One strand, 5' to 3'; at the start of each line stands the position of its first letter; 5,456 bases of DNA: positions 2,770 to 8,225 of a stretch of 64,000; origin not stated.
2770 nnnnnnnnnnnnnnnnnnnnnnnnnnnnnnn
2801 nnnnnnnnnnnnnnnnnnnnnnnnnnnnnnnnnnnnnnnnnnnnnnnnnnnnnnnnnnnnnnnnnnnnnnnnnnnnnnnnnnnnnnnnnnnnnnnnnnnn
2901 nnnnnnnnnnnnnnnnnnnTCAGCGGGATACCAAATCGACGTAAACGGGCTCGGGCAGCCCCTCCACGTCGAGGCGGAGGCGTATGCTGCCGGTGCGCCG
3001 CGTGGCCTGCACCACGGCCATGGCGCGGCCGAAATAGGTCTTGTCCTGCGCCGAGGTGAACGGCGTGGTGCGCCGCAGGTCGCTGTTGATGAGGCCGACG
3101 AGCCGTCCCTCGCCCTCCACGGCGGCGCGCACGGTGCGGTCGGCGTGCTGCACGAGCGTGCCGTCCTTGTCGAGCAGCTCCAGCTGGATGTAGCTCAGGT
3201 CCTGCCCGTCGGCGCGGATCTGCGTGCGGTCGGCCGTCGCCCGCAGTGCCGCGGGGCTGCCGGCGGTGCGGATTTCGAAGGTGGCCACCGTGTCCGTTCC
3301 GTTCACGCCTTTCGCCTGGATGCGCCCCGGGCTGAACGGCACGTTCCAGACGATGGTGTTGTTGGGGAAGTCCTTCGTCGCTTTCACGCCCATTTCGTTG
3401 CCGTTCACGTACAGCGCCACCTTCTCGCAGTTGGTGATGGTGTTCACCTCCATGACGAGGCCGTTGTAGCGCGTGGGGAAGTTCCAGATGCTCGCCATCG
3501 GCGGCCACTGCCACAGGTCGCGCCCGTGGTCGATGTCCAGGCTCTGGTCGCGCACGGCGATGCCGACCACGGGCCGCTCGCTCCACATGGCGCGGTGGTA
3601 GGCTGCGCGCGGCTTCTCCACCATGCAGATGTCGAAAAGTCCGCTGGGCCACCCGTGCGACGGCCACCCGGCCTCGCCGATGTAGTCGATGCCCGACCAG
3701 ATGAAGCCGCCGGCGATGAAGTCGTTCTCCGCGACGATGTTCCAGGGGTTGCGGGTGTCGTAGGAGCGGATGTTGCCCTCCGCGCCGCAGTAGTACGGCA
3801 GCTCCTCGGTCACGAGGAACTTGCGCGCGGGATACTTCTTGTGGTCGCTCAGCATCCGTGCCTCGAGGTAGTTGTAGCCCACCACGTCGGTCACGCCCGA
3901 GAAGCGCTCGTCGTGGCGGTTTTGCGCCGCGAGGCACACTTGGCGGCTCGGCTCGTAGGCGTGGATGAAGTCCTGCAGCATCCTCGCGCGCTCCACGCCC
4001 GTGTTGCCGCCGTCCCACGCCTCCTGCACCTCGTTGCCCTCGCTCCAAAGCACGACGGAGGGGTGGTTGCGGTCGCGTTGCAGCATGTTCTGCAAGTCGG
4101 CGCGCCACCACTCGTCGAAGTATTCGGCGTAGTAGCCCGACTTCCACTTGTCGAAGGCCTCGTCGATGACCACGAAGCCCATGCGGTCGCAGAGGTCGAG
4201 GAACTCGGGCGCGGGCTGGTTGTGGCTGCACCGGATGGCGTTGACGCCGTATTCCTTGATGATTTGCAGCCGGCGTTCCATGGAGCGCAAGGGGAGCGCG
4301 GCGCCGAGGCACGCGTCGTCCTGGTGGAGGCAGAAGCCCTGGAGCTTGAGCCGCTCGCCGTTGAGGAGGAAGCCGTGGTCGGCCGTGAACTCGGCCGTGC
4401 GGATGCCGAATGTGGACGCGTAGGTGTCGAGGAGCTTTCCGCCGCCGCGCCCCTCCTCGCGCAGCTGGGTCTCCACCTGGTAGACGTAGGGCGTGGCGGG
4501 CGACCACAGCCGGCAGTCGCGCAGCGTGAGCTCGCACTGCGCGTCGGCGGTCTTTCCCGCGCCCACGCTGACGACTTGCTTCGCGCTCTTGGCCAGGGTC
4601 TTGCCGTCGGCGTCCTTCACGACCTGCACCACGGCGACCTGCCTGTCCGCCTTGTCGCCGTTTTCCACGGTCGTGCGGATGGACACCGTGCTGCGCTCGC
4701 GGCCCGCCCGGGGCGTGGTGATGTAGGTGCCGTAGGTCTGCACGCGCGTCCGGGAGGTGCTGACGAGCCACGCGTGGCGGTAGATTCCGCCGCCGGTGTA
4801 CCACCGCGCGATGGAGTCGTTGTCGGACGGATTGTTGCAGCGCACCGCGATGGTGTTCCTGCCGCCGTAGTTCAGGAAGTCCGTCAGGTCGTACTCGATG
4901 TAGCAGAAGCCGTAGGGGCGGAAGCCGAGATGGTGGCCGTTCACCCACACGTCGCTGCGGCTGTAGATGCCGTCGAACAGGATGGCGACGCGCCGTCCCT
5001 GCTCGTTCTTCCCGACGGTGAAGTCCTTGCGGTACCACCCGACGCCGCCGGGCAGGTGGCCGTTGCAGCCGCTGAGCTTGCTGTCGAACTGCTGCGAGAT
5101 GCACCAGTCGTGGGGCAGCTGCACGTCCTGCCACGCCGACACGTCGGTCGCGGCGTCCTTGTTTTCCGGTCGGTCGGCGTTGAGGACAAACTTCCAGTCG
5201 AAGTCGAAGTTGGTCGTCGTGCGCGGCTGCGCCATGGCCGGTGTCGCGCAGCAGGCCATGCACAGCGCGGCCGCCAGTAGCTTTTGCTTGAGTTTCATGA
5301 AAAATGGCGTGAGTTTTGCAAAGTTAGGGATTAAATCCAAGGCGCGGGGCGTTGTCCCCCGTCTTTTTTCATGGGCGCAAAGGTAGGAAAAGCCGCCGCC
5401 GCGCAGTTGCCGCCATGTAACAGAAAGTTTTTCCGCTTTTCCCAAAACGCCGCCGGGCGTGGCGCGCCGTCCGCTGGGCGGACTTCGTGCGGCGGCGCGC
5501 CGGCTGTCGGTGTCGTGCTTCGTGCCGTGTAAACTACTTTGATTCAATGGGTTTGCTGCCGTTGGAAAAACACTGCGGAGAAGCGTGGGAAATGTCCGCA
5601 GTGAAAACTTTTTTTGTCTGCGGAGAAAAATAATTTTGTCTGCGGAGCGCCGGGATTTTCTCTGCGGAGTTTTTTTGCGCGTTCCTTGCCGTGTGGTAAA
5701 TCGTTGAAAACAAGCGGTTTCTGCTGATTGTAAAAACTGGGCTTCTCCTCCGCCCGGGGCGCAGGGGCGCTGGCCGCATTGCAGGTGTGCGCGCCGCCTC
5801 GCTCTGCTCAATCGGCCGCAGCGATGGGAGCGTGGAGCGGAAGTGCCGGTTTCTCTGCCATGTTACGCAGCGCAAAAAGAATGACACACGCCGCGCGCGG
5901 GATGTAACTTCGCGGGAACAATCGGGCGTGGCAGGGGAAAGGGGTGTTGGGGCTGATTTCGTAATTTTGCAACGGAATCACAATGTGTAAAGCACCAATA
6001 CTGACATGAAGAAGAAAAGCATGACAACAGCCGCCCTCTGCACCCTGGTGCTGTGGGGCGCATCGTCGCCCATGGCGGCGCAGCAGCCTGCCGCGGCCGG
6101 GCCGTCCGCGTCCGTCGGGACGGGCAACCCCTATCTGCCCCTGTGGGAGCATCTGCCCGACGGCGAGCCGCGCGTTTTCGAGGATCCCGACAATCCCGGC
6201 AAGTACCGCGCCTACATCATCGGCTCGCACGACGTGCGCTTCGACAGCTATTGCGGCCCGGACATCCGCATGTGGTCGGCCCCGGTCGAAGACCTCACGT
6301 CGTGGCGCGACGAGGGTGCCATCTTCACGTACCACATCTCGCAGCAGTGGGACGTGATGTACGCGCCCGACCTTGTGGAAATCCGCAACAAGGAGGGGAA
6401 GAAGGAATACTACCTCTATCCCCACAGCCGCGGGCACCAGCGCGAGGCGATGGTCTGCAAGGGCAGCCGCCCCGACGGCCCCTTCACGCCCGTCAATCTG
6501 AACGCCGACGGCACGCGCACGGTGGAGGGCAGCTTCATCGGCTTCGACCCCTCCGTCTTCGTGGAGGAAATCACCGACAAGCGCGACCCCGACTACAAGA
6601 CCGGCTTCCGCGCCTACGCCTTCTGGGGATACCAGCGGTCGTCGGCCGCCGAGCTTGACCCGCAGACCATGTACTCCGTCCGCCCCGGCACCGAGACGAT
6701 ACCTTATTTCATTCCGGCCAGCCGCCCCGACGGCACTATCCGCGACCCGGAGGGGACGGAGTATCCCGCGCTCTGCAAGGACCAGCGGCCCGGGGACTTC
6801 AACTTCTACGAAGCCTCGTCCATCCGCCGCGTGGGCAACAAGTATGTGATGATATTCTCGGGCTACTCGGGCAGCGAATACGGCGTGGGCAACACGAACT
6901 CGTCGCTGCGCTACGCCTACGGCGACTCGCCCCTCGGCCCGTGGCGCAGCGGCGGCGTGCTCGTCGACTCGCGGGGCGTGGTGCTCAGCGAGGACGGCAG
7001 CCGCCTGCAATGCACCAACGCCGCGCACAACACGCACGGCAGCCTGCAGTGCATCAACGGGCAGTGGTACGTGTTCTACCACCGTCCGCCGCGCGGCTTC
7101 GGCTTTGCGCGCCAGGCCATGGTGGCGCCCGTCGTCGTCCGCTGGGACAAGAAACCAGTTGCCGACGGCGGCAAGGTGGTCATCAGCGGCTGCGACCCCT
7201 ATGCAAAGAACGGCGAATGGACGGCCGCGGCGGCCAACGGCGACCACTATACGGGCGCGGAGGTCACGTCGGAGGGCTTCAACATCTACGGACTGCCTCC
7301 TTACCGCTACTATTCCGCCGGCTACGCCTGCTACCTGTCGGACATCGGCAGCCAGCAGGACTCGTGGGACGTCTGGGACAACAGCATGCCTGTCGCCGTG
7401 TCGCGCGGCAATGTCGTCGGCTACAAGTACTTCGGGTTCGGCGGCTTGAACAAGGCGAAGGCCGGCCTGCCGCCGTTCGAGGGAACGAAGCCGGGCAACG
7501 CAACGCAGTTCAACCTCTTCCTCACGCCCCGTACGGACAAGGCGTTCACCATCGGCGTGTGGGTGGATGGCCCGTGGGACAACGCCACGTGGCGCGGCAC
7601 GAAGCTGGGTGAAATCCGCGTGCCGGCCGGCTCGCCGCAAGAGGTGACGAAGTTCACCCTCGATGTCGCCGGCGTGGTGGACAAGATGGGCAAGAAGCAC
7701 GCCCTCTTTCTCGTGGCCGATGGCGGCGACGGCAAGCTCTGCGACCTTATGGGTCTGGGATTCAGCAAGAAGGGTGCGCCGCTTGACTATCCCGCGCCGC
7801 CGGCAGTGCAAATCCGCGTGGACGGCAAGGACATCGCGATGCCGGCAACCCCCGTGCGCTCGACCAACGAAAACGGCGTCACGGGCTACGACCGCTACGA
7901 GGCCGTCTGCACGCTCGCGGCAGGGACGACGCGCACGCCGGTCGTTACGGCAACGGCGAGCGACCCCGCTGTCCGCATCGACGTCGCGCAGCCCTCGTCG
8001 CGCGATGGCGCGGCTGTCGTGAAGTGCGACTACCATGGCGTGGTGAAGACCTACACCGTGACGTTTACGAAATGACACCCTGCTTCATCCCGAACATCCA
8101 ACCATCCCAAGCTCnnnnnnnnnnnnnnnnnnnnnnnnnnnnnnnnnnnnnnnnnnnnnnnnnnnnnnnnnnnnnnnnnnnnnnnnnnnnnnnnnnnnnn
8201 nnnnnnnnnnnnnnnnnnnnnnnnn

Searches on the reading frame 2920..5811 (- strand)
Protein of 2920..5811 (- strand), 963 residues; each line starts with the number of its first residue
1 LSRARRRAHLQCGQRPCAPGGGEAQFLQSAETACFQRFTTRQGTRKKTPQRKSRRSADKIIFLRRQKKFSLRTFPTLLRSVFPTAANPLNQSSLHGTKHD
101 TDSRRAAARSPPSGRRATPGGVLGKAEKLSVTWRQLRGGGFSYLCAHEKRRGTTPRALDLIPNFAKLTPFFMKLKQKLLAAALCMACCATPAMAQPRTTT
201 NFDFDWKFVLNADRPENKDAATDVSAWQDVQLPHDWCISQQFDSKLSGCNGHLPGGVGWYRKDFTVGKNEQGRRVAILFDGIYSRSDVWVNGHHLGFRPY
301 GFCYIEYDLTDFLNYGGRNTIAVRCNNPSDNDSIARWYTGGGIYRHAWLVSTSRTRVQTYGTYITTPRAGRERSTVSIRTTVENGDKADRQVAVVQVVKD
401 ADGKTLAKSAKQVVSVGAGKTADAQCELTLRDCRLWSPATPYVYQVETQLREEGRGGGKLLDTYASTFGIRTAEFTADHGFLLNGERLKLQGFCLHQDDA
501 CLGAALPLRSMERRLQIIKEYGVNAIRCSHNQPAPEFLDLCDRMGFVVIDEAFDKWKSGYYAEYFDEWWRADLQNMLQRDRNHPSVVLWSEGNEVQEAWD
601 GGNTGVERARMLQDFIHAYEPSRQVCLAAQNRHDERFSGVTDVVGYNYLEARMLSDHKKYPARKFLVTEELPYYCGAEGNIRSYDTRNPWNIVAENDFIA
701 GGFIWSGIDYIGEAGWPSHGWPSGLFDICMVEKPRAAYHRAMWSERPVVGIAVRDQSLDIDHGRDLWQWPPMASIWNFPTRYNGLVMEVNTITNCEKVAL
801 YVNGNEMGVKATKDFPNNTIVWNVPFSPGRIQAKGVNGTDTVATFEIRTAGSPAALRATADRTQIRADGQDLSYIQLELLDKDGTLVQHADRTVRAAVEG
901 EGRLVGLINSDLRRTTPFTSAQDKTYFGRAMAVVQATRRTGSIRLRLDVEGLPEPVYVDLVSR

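Call 13: search_protein_families(library=pfam, proteins=[window:2920-5811:-], max_evalue=0.001)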
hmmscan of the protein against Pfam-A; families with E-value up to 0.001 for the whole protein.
window:2920-5811:- (963 aa): 7 families
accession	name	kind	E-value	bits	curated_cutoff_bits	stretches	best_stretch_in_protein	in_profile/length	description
PF18565.7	Glyco_hydro2_C5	-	2.3e-28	98.5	32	1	856-953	1-98/103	Glycoside hydrolase family 2 C-terminal domain 5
PF02836.23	Glyco_hydro_2_C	-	5.5e-28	98.4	21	1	478-706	5-241/302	Glycosyl hydrolases family 2, TIM barrel domain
PF02837.24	Glyco_hydro_2_N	-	3.8e-21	76.2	28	1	202-351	4-167/169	Glycosyl hydrolases family 2, sugar binding domain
PF16355.11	DUF4982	-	1.4e-14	54.2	23.9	1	784-840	1-58/61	Domain of unknown function (DUF4982)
PF00703.27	Glyco_hydro_2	-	6.6e-14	53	23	1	363-471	7-109/109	Glycosyl hydrolases family 2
PF22666.2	Glyco_hydro_2_N2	-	4.9e-07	30.4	27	1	259-331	51-123/167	Glycosyl hydrolase 2 galactose-binding domain-like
PF09134.16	Invasin_D3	-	1.1e-05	26.3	33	1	857-951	6-84/98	Invasin, domain 3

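Call 86: find_encoding_contigs(protein=window:2920-5298:-, flank=10000, max_places=1)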
Protein window:2920-5298:- (792 aa): 1 contig read that carries it; 1 place shown.
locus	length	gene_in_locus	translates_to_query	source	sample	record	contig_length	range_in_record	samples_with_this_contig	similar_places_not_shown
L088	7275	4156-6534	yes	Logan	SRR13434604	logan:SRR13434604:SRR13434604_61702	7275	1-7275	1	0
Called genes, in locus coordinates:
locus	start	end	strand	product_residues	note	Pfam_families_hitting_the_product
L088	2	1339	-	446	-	?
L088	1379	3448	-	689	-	-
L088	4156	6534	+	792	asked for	PF02837:Glyco_hydro_2_N, PF22666:Glyco_hydro_2_N2 (weak), PF09134:Invasin_D3 (faint), PF00703:Glyco_hydro_2, PF02836:Glyco_hydro_2_C, PF16355:DUF4982, PF18565:Glyco_hydro2_C5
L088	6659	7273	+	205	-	?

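Call 93: search_protein_families(library=ncbifam, proteins=[window:2920-5298:-], max_evalue=0.01)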
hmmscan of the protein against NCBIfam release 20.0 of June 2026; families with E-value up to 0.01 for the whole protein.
window:2920-5298:- (792 aa): 11 families
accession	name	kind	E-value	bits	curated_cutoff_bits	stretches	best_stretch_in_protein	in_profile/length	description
NF041462.1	GalA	equivalog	5.3e-180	600.2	900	1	38-782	28-757/763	beta-galactosidase GalA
NF041463.1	GalB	equivalog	2.1e-171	571.7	900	2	50-481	94-536/869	beta-galactosidase GalB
NF050095.1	BetGlucuronLacZ4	equivalog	4.3e-69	233.3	950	1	22-477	10-457/666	beta-glucuronidase LacZ4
NF052611.1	beta_gal_Bga2A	equivalog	1.1e-58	199.1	999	1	85-538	113-561/1007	beta-galactosidase, LacZ type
NF049891.1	Bet1-4galacdseBT4156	equivalog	4.2e-48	163.9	1700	1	56-424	44-408/946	exo-beta-1,4-galactosidase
NF007666.0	PRK10340.1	equivalog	3.1e-47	161.1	1284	1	86-538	110-547/1030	beta-galactosidase subunit alpha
NF049877.1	GlucurArabfur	equivalog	6.2e-43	146.7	1800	1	20-424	361-770/1400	beta-d-glucuronidase/beta-L-arabinofuranosidase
NF041100.1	betagal_LacZ_Ttogales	equivalog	4e-41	140.7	2000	1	86-538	109-545/1090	beta-galactosidase LacZ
NF007538.0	PRK10150.1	equivalog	1.2e-40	139.5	544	1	20-475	4-472/607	beta-glucuronidase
NF007074.0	PRK09525.1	subfamily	4.6e-39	133.9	1221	1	85-455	120-486/1027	beta-galactosidase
NF049890.1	Bet1-4galacdseBT4151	equivalog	6.5e-21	74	1500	1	85-425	107-451/952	exo-beta-1,4-galactosidase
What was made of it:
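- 819..12408 (.): Genome-specific neighbouring CAZyme cluster, not part of the operon. It holds GH97 (819-2795, -), GH2 (2920-5298, -), a GH43-like 689-aa protein (6006-8075, +), GH115 (8115-10670, +) and GH43+CBM6 (about 10720-12408, +). Pfam (call 13) and NCBIfam (call 93).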

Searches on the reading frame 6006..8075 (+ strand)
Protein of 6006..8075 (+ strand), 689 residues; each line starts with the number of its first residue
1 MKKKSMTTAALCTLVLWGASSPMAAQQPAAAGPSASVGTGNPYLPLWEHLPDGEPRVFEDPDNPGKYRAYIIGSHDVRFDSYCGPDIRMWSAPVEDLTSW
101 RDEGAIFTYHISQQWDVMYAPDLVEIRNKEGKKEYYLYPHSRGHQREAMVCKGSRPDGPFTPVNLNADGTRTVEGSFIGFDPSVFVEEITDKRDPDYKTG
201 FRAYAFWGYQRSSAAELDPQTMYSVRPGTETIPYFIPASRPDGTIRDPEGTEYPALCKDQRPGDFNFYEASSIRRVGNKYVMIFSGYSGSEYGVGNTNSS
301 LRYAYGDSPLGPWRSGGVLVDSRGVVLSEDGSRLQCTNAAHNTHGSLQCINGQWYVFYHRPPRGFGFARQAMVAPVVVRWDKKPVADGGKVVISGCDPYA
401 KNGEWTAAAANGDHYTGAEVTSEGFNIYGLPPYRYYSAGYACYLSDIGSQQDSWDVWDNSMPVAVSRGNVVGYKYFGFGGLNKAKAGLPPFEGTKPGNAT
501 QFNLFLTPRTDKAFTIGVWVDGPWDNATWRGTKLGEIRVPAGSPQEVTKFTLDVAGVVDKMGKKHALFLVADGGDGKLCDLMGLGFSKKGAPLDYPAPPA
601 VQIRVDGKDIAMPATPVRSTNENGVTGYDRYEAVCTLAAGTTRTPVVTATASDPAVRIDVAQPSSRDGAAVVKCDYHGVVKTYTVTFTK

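Call 13: search_protein_families(library=pfam, proteins=[window:6006-8075:+], max_evalue=0.001)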
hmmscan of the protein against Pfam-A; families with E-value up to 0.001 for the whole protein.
window:6006-8075:+ (689 aa): 0 families

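Call 43: search_protein_families(library=pfam, proteins=[window:6006-8075:+], max_evalue=0.1)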
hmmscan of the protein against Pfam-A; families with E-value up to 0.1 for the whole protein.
window:6006-8075:+ (689 aa): 0 families

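Call 68: search_solved_structures(query=window:6006-8075:+, max_evalue=0.01)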
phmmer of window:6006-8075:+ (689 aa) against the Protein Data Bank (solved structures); distinct sequences matched with E-value up to 0.01: 2.
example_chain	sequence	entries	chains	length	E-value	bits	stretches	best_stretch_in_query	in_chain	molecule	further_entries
9no3_A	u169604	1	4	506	1.3e-27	99.5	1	40-481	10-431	TerARA - arabinofuranosidase/xylosidase from metagenome of Pseudacanthotermes militaris.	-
4nov_A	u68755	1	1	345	1e-09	40.4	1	280-328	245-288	Xylosidase/arabinofuranosidase Xsa43E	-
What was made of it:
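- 819..12408 (.): The 689-aa protein matches TerARA GH43 at E 1e-27 (call 68).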

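Call 93: search_protein_families(library=ncbifam, proteins=[window:6006-8075:+], max_evalue=0.01)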
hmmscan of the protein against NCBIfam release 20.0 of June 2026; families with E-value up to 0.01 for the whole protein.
window:6006-8075:+ (689 aa): 0 families
